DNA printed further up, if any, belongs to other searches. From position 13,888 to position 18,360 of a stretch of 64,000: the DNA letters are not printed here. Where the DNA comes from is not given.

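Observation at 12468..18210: Paralogous pair of atypical GT-B-like genes. The second is a 1390-aa fusion ending in a phosphodiester-glycosidase (NAGPA-like) domain, and the pair is separated by a MITE.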

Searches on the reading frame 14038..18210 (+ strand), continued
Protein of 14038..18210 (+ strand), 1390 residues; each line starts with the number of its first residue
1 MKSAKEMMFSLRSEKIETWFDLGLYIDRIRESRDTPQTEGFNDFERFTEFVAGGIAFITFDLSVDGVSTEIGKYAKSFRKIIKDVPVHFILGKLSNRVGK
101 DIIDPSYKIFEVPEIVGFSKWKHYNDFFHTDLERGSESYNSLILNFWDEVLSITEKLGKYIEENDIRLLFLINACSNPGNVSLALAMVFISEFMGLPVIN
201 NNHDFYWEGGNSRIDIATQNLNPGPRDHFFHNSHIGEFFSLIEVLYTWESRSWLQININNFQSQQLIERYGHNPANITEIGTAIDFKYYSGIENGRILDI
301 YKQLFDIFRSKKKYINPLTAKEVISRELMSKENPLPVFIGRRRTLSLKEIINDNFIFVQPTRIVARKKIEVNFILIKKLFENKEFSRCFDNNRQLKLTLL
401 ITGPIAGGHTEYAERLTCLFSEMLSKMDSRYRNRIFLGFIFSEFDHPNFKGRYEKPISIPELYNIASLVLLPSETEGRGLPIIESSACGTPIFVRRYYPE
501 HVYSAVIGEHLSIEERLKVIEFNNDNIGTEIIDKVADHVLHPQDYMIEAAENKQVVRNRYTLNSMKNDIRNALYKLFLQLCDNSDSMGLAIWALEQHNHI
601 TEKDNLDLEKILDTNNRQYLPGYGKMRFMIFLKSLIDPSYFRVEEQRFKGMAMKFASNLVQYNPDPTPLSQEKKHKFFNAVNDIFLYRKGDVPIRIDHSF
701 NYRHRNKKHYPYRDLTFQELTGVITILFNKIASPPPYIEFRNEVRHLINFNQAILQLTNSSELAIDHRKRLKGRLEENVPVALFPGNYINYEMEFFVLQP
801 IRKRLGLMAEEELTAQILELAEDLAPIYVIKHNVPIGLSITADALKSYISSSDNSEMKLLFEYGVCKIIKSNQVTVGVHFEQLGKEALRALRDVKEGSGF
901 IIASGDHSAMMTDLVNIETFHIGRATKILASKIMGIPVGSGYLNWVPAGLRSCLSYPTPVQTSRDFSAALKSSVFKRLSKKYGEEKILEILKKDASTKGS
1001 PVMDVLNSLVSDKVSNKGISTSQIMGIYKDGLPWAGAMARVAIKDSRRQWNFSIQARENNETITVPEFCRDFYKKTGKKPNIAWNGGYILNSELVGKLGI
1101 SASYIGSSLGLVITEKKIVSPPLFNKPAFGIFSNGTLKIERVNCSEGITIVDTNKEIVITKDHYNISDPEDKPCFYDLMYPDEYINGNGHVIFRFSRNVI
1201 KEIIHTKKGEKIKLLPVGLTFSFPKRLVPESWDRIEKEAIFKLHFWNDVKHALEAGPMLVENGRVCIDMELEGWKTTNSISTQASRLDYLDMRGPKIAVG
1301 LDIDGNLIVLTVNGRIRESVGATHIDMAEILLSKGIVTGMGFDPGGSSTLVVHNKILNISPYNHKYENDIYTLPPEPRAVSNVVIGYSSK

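Call 17: search_solved_structures(query=window:14038-18210:+, max_evalue=1, show_alignments=2)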
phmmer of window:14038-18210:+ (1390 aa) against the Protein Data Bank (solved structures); distinct sequences matched with E-value up to 1: 9.
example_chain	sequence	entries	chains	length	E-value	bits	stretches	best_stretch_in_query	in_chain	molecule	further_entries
6pku_A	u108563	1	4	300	3.9e-07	31.4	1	1257-1383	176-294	N-acetylglucosamine-1-phosphodiester alpha-N-acetylglucosaminidase (NAGPA)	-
6pky_A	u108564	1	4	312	9.6e-07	30.1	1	1257-1383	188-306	N-acetylglucosamine-1-phosphodiester alpha-N-acetylglucosaminidase (NAGPA)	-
6u11_A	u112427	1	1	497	1.1e-06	29.8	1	1257-1384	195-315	EGF-like domain-containing protein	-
5h3k_A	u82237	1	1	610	0.00016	22.7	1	1247-1363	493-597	Slr0280 protein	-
6pki_A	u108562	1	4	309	0.031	15.1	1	1284-1364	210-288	N-acetylglucosamine-1-phosphodiester alpha-N-acetylglucosaminidase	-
6pkg_A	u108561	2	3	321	0.054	14.3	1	1287-1364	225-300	N-acetylglucosamine-1-phosphodiester alpha-N-acetylglucosaminidase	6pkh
6ozd_A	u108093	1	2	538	0.29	11.9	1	1293-1357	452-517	Putative exported protein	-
5d00_A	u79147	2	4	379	0.45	11.3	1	459-493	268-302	N-acetyl-alpha-D-glucosaminyl L-malate synthase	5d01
9xyt_B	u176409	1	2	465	0.73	10.6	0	1180-1225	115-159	Reconstructed ancestral glucokinase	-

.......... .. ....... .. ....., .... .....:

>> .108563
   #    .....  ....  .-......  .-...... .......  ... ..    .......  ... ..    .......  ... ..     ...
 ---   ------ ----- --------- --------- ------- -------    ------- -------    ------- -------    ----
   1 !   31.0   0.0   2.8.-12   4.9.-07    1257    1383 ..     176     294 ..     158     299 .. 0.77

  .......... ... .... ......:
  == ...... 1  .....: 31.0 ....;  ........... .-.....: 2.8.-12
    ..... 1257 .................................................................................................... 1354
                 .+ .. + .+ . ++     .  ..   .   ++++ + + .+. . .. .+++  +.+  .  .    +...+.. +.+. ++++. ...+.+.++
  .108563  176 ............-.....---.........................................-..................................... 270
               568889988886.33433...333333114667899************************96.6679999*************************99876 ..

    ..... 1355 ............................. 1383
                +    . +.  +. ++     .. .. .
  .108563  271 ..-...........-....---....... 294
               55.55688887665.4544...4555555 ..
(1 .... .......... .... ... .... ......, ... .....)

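Call 19: find_encoding_contigs(protein=P0004, flank=10000, max_places=2)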
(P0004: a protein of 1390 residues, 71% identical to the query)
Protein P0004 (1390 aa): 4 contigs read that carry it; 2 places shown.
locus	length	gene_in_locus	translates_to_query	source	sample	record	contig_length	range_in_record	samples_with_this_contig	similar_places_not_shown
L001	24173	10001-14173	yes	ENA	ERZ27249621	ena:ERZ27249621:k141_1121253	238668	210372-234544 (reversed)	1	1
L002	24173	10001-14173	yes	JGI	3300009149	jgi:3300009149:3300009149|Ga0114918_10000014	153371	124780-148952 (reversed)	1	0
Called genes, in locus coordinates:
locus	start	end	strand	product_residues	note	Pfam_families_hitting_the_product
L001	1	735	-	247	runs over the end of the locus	PF17955:Cas6b_N, PF17262:Cas6b_C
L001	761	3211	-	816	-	PF04851:ResIII, PF00270:DEAD, PF00271:Helicase_C, PF22590:Cas3-like_C_2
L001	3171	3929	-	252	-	PF09704:Cas_Cas5d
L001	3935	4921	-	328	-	PF05107:Cas_Cas7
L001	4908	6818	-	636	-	PF09484:Cas_TM1802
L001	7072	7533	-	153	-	PF10543:ORF6N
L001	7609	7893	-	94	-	PF15738:YafQ_toxin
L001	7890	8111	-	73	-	-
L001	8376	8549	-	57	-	-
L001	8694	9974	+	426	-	PF00534:Glycos_transf_1, PF13692:Glyco_trans_1_4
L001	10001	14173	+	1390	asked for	PF00534:Glycos_transf_1 (weak), PF09992:NAGPA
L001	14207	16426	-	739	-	PF01527:HTH_Tnp_1 (weak), PF13518:HTH_28 (weak)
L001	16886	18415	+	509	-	PF24681:Kelch_KLHDC2_KLHL20_DRC7, PF24981:Beta-prop_ATRN-LZTR1, PF13964:Beta-prop_Calicin, PF01344:Kelch_1, PF24981:Beta-prop_ATRN-LZTR1, PF13964:Beta-prop_Calicin, PF24681:Kelch_KLHDC2_KLHL20_DRC7, PF25210:Kelch_FKB95, +8 more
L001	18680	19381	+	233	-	PF13487:HD_5, PF01966:HD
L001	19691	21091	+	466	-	PF13415:Beta-prop_FBX42, PF24681:Kelch_KLHDC2_KLHL20_DRC7, PF24981:Beta-prop_ATRN-LZTR1, PF13964:Beta-prop_Calicin, PF24996:NANM, PF13415:Beta-prop_FBX42, PF01344:Kelch_1, PF24681:Kelch_KLHDC2_KLHL20_DRC7, +14 more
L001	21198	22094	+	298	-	-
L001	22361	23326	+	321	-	PF04187:Cofac_haem_bdg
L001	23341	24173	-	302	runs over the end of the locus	PF00892:EamA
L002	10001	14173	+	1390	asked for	PF00534:Glycos_transf_1 (weak), PF09992:NAGPA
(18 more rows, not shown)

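Call 20: find_encoding_contigs(protein=P0011, flank=10000, max_places=2)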
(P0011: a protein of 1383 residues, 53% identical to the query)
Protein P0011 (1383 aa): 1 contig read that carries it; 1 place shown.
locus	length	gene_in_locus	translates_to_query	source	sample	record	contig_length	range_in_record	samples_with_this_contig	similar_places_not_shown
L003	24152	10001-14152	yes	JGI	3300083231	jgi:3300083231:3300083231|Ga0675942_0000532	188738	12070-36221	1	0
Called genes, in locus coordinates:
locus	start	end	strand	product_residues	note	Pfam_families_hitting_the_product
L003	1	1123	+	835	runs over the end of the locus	PF02927:CelD_N, PF00759:Glyco_hydro_9, PF01522:Polysacc_deac_1 (weak)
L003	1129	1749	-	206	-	PF14333:DUF4389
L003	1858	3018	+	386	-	PF13506:Glyco_transf_21, PF00535:Glycos_transf_2, PF13641:Glyco_tranf_2_3, PF13632:Glyco_trans_2_3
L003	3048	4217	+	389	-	PF04055:Radical_SAM, PF13186:SPASM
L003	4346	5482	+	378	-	PF13506:Glyco_transf_21, PF00535:Glycos_transf_2, PF10111:Glyco_tranf_2_2, PF13641:Glyco_tranf_2_3, PF13632:Glyco_trans_2_3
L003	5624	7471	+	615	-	PF00224:PK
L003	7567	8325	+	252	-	PF00625:Guanylate_kin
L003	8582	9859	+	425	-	PF13439:Glyco_transf_4 (faint), PF00534:Glycos_transf_1, PF13692:Glyco_trans_1_4 (weak)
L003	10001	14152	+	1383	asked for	PF09992:NAGPA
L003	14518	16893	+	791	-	PF04392:ABC_sub_bind, PF02321:OEP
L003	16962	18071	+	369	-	PF00364:Biotin_lipoyl (faint), PF25917:BSH_RND, PF25973:BSH_CzcB (weak), PF25954:Beta-barrel_RND_2 (weak), PF25990:Beta-barrel_YknX (weak)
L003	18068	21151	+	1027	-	PF00873:ACR_tran, PF02355:SecD_SecF_C (faint), PF00873:ACR_tran, PF03176:MMPL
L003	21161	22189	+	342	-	PF00211:Guanylate_cyc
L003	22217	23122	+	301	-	PF19783:DUF6268, PF13557:Phenol_MetA_deg (weak)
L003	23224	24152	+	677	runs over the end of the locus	PF00211:Guanylate_cyc, PF13424:TPR_12 (faint), PF13176:TPR_7 (faint), PF00515:TPR_1 (weak), PF07719:TPR_2 (weak), PF13414:TPR_11 (weak), PF13432:TPR_16 (weak), PF13431:TPR_17 (weak), +9 more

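Call 21: find_encoding_contigs(protein=P0073, flank=10000, max_places=2)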
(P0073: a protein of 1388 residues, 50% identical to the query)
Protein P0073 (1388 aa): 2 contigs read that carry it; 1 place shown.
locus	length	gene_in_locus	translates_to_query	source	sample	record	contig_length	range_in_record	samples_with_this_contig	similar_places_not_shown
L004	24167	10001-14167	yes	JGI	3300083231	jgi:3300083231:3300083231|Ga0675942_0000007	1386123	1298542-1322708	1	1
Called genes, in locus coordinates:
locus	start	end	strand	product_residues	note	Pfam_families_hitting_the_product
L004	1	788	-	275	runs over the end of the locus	PF14125:DUF4292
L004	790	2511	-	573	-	PF09976:TPR_21 (faint), PF12895:ANAPC3 (faint), PF14561:TPR_20 (faint), PF24575:TPR_Slam (faint), PF07719:TPR_2 (weak), PF13424:TPR_12 (weak), PF14559:TPR_19 (weak), PF23914:TPR_CcmH_CycH (weak), +15 more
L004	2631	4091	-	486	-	PF01943:Polysacc_synt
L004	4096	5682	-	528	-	PF07661:MORN_2 (faint)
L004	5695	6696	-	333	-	PF02445:NadA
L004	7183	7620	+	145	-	PF02502:LacAB_rpiB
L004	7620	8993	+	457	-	PF02589:LUD_dom, PF13187:Fer4_9 (faint), PF13746:Fer4_18 (faint), PF13237:Fer4_10 (faint), PF00037:Fer4 (faint), PF12838:Fer4_7 (weak), PF13183:Fer4_8, PF13534:Fer4_17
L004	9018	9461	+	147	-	PF02082:Rrf2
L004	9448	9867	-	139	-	PF04892:VanZ-LLP1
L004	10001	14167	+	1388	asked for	PF00534:Glycos_transf_1 (weak), PF09992:NAGPA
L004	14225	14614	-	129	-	PF16231:DUF4890 (weak), PF07813:LTXXQ (faint)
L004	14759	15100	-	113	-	PF08274:Zn_Ribbon_YjdM (weak), PF03831:YjdM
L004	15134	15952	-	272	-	PF11306:DUF3108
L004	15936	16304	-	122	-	PF01910:Thiamine_BP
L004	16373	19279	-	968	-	PF00675:Peptidase_M16 (weak), PF05193:Peptidase_M16_C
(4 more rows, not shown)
